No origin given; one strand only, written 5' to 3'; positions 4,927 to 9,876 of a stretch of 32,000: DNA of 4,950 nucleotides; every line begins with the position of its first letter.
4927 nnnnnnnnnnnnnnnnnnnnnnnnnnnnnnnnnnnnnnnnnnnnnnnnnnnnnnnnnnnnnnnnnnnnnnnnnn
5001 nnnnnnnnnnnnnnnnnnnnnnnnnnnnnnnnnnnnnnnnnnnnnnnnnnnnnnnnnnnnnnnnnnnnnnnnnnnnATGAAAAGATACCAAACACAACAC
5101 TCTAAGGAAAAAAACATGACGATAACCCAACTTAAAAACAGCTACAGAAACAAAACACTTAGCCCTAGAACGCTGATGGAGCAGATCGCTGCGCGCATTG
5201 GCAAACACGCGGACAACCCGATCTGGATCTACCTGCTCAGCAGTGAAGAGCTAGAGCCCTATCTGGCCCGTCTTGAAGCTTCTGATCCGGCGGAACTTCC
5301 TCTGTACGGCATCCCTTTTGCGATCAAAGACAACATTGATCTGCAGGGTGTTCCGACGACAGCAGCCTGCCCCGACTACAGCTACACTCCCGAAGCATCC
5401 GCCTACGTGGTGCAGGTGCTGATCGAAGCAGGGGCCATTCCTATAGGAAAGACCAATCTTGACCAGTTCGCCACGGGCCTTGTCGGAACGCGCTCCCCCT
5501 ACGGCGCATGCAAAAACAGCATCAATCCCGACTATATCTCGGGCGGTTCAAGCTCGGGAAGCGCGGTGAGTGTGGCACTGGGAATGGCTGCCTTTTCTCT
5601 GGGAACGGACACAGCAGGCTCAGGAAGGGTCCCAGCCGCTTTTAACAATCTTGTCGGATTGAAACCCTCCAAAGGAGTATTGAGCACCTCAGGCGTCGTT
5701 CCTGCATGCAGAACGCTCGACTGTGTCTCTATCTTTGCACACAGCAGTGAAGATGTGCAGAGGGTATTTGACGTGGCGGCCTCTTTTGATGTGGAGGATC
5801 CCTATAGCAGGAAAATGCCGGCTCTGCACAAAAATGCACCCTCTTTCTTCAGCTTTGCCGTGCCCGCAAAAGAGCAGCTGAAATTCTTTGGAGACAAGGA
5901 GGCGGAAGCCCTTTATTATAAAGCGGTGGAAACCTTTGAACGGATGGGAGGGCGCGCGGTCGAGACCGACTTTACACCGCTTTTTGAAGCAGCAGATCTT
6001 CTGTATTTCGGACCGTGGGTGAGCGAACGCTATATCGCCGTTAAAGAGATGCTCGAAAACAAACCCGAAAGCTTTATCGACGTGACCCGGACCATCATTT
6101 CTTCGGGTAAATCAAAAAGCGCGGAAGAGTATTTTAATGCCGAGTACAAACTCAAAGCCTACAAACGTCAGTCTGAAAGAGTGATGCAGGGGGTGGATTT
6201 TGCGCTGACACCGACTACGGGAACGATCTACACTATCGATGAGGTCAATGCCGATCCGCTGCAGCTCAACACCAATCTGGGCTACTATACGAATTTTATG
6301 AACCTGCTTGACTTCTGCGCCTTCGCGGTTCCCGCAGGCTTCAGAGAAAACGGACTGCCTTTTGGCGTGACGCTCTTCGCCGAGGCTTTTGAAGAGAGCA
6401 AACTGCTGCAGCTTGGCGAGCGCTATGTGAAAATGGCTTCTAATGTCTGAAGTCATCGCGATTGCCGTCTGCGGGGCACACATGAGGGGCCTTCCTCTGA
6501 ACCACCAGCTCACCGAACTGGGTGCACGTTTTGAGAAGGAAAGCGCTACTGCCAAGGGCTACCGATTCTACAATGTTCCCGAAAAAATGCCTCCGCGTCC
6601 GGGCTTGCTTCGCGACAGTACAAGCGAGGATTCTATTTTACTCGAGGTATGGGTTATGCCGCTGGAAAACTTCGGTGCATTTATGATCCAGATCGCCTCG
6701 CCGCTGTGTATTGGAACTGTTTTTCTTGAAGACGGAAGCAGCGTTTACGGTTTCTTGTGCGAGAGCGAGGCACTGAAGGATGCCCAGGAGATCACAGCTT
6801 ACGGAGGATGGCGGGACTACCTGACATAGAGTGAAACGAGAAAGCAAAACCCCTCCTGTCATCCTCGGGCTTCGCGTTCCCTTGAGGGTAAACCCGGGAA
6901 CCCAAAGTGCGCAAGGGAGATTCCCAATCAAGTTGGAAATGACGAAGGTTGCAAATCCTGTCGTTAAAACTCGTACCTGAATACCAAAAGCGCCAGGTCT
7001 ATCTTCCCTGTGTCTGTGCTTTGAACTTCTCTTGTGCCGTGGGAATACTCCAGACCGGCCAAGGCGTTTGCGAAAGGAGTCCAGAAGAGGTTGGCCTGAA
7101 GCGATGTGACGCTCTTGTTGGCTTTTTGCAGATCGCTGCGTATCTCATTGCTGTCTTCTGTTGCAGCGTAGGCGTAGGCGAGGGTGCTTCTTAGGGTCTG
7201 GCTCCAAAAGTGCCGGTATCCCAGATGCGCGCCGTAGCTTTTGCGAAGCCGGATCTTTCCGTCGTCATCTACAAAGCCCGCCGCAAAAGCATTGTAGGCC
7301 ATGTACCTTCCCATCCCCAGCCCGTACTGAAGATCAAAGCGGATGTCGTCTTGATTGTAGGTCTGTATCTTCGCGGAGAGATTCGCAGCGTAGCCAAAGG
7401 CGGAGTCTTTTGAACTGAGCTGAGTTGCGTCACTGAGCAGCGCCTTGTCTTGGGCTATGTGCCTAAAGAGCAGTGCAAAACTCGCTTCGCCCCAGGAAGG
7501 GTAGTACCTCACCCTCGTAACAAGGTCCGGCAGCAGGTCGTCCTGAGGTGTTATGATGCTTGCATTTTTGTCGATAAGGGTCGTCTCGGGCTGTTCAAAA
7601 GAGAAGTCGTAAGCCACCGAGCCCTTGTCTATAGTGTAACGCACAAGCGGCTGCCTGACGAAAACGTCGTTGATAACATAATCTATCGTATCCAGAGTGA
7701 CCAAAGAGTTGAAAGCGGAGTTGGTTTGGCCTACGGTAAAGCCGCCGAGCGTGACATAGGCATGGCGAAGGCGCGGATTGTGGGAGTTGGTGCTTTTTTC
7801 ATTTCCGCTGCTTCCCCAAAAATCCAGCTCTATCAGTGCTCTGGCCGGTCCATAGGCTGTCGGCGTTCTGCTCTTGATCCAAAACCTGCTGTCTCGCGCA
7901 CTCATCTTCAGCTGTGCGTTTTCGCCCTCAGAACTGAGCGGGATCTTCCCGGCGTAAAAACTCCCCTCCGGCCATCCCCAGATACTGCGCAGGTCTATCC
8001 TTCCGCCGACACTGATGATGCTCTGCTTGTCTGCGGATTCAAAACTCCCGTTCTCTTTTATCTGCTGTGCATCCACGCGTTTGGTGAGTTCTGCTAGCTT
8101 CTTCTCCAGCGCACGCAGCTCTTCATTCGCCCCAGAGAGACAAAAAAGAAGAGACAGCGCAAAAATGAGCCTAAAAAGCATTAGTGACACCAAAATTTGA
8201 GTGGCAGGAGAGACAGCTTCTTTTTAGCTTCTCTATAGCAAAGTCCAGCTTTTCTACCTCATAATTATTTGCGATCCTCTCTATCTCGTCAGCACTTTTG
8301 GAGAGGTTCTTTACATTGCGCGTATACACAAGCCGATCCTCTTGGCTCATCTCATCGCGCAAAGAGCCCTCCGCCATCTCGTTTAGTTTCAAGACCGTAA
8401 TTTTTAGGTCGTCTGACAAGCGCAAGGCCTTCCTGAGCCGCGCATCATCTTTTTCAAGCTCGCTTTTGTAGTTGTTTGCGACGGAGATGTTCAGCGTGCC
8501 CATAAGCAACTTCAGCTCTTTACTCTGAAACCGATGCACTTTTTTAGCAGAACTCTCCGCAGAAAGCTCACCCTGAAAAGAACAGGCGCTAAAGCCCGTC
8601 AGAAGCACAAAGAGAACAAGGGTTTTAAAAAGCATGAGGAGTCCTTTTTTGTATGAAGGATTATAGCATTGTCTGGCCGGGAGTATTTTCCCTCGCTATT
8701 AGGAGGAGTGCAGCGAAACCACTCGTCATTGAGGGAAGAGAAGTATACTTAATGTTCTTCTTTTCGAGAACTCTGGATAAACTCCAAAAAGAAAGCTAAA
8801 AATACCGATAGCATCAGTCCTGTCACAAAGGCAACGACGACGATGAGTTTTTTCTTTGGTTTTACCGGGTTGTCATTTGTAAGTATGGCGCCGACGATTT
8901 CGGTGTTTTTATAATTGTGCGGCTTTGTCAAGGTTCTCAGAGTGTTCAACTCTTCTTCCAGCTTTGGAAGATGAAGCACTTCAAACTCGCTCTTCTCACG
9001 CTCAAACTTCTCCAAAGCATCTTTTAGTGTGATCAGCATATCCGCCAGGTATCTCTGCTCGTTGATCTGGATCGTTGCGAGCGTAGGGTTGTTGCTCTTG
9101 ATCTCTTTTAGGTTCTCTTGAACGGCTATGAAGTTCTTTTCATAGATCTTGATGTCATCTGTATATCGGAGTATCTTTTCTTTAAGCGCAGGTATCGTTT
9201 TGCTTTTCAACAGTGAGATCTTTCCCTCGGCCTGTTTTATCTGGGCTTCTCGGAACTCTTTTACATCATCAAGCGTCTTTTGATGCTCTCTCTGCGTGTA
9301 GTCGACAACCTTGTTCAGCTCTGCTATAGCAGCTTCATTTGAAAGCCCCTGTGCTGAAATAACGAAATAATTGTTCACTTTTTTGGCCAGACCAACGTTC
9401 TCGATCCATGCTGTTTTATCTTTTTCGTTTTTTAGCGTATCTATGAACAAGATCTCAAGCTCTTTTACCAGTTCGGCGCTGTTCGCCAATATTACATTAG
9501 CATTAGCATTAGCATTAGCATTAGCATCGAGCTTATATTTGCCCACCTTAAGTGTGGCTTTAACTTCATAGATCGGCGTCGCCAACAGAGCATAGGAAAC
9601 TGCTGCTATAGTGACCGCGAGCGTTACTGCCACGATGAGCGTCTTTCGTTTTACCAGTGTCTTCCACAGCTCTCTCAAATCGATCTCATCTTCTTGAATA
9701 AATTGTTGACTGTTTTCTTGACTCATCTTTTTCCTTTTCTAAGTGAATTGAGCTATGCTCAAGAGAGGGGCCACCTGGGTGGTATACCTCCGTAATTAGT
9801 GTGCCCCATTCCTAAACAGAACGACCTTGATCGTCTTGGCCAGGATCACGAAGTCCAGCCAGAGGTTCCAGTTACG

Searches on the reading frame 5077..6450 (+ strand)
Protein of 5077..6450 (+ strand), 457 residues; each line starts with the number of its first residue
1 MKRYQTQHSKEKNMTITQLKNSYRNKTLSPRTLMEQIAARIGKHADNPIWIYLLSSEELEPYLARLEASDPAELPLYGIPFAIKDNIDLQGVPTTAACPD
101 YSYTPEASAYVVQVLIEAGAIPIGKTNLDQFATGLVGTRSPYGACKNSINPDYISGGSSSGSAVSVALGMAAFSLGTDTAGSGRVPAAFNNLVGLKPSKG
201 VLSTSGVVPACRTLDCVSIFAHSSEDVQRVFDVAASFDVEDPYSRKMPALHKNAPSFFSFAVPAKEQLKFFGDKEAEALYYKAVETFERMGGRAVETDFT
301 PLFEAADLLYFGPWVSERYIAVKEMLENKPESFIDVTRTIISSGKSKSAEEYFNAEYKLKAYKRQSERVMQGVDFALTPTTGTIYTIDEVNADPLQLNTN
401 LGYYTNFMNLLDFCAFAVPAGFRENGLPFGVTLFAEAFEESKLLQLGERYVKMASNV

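Call 7: search_protein_families(library=ncbifam, proteins=[window:5077-6450:+])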
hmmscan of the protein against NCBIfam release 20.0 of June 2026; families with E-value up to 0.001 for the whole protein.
window:5077-6450:+ (457 aa): 26 families (the best 25 are shown)
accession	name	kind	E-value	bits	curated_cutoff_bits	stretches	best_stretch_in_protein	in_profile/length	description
NF006043.0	PRK08186.1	subfamily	1.3e-194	648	487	1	11-453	4-447/600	allophanate hydrolase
TIGR02713.1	allophanate_hyd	equivalog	2.3e-180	600.8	511.05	1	48-453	2-412/563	allophanate hydrolase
TIGR00132.1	gatA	equivalog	1.3e-65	222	481.1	2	22-310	4-296/466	Asp-tRNA(Asn)/Glu-tRNA(Gln) amidotransferase subunit GatA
NF005460.0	PRK07056.1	subfamily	3.7e-56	191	447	1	12-449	6-448/457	amidase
NF006631.0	PRK09201.1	equivalog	2.9e-54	184.5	461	1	11-448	4-449/466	AtzE family amidohydrolase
NF004766.0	PRK06102.1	equivalog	9.3e-54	183.2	559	1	10-446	4-443/455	amidase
NF005688.0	PRK07488.1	equivalog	2.2e-52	178.5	532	1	7-448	4-460/474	indoleacetamide hydrolase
TIGR02715.1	amido_AtzE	subfamily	3.7e-51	174.5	425.75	1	21-449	7-443/452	AtzE family amidohydrolase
NF004717.0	PRK06061.1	equivalog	1e-45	156.3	498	1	67-447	72-460/483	amidase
NF004815.0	PRK06169.1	equivalog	4e-44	151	506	1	7-452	3-457/471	amidase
NF006169.0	PRK08310.1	equivalog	6.5e-44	150.9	391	1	72-451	22-391/395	amidase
NF005450.0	PRK07042.1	equivalog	4.1e-42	144.2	458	1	10-454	3-452/464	amidase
NF005686.0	PRK07486.1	subfamily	1.5e-40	139.3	465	1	12-454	12-473/486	amidase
NF006006.0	PRK08137.1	equivalog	2e-39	135.8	534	2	66-251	88-283/529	amidase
NF009119.0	PRK12470.1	equivalog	7.4e-39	134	498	1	63-447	60-445/462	amidase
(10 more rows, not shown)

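Call 8: search_protein_families(library=pfam, proteins=[window:5077-6450:+])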
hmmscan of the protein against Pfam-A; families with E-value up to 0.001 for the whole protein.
window:5077-6450:+ (457 aa): 1 family
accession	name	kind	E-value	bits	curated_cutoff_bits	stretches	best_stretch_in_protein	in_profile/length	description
PF01425.27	Amidase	-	3.4e-84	283.9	27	1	50-444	18-445/445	Amidase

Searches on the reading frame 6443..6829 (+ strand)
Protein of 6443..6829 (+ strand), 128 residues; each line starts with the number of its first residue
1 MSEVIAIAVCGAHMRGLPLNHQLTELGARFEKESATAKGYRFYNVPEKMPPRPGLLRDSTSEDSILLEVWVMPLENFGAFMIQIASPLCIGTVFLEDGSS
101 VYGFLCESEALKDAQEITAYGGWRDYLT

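Call 7: search_protein_families(library=ncbifam, proteins=[window:6443-6829:+])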
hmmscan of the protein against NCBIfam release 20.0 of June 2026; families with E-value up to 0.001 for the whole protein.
window:6443-6829:+ (128 aa): 2 families
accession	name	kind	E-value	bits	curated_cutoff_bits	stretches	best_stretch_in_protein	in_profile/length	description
NF006043.0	PRK08186.1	subfamily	2.6e-47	161.6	487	1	3-127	470-594/600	allophanate hydrolase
TIGR02713.1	allophanate_hyd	equivalog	1.3e-46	159.3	511.05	1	3-127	437-562/563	allophanate hydrolase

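Call 8: search_protein_families(library=pfam, proteins=[window:6443-6829:+])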
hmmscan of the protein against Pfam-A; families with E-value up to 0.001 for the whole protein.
window:6443-6829:+ (128 aa): 1 family
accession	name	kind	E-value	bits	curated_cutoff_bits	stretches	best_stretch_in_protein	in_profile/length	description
PF21986.1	AH_C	-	5.2e-48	162.5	27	1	6-127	2-122/123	Allophanate hydrolase C-terminal domain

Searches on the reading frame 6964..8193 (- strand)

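Call 7: search_protein_families(library=ncbifam, proteins=[window:6964-8193:-])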
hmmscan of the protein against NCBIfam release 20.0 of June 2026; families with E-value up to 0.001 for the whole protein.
window:6964-8193:- (409 aa): 0 families

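Call 8: search_protein_families(library=pfam, proteins=[window:6964-8193:-])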
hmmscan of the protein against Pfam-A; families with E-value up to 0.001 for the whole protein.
window:6964-8193:- (409 aa): 2 families
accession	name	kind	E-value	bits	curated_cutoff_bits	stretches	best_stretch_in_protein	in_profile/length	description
PF19577.5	DcaP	-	5.4e-25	88.7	27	2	262-409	264-410/410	DcaP outer membrane protein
PF02530.20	Porin_2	-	3.8e-13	50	22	1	102-317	69-262/357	Porin subfamily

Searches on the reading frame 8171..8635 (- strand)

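Call 7: search_protein_families(library=ncbifam, proteins=[window:8171-8635:-])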
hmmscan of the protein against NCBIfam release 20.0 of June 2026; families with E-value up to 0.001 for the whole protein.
window:8171-8635:- (154 aa): 0 families

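Call 8: search_protein_families(library=pfam, proteins=[window:8171-8635:-])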
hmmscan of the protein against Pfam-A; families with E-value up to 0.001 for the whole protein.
window:8171-8635:- (154 aa): 1 family
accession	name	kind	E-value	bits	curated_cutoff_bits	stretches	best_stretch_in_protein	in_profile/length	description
PF01322.25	Cytochrom_C_2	-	0.00068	21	26.5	0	105-148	77-120/121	Cytochrome C'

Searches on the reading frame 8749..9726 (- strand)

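Call 7: search_protein_families(library=ncbifam, proteins=[window:8749-9726:-])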
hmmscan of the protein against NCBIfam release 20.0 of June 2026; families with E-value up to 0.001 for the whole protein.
window:8749-9726:- (325 aa): 6 families
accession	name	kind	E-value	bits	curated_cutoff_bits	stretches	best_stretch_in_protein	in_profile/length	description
NF007350.0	PRK09841.1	equivalog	4.7e-14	51.4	1248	2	9-93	12-94/726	tyrosine-protein kinase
TIGR01005.1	eps_transp_fam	subfamily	1.2e-13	50.1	411.7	2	12-93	1-81/754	exopolysaccharide transport protein family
NF008568.0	PRK11519.1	equivalog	1e-11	43.8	1068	1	8-65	11-68/720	tyrosine-protein kinase Wzc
TIGR01006.1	polys_exp_MPA1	subfamily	3.3e-08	33.3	296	1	12-103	5-99/226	CspC family polysaccharide chain length determinant protein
NF008166.0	PRK10917.1-4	equivalog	0.00012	20.3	864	1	227-313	16-102/705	ATP-dependent DNA helicase RecG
NF007699.1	PRK10381.1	equivalog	0.00029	19.9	300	0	4-49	16-61/368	LPS O-antigen length regulator Wzz(fepE)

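Call 8: search_protein_families(library=pfam, proteins=[window:8749-9726:-])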
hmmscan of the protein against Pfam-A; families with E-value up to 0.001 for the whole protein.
window:8749-9726:- (325 aa): 2 families
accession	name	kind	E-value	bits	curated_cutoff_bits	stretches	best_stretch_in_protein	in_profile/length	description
PF02706.20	Wzz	-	2.4e-15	57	25.5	1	13-82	1-67/91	Chain length determinant protein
PF13807.11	GNVR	-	4.6e-09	36.5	27.7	1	269-313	35-79/82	G-rich domain on putative tyrosine kinase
